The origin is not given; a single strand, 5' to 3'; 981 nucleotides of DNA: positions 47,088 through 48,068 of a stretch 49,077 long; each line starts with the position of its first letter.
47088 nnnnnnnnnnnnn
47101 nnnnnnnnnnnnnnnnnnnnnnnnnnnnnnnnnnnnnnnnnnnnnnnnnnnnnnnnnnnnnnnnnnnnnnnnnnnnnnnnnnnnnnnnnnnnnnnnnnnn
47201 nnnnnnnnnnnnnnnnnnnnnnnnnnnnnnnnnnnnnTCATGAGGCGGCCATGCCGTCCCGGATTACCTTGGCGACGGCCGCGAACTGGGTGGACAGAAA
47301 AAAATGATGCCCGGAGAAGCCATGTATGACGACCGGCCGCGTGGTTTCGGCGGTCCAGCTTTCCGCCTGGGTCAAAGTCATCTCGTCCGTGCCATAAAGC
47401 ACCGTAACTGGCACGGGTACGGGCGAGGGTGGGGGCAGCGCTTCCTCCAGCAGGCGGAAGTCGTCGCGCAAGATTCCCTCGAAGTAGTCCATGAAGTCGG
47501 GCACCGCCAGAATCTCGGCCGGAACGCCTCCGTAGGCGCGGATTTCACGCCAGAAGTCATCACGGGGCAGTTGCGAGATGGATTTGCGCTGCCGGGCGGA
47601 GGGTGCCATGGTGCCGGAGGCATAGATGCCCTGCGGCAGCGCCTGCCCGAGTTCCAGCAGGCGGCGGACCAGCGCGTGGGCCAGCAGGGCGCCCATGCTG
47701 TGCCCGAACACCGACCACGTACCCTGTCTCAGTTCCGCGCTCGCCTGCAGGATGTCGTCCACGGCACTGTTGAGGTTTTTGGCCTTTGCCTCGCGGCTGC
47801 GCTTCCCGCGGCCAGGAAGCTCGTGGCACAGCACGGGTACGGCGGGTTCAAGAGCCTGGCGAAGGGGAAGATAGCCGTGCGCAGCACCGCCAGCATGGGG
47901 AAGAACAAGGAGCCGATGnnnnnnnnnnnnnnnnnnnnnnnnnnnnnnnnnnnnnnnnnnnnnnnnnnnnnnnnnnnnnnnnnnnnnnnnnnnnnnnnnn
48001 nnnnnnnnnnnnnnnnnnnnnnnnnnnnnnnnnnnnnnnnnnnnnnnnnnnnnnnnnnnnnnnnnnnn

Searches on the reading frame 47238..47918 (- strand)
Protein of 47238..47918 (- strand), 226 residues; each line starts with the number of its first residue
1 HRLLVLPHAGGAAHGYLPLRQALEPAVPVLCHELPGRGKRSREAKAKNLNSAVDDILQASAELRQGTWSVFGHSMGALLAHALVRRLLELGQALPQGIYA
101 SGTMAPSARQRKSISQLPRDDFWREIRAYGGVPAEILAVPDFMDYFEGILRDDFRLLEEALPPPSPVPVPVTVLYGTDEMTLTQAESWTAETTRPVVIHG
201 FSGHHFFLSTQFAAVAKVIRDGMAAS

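Call 21: search_protein_families(library=pfam, proteins=[window:47238-47918:-], max_evalue=0.001)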
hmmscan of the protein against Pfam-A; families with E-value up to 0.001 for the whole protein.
window:47238-47918:- (226 aa): 4 families
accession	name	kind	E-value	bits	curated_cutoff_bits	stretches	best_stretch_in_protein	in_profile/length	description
PF00975.26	Thioesterase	-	3e-32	113.1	26.4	1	2-220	2-223/226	Thioesterase domain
PF12697.13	Abhydrolase_6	-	1.7e-10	42.4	26.3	1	6-217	3-216/217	Alpha/beta hydrolase family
PF00561.26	Abhydrolase_1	-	0.00022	21.4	25.8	0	3-85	2-88/245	alpha/beta hydrolase fold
PF12146.15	Hydrolase_4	-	0.00056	19.7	27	0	29-86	34-96/239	Serine aminopeptidase, S33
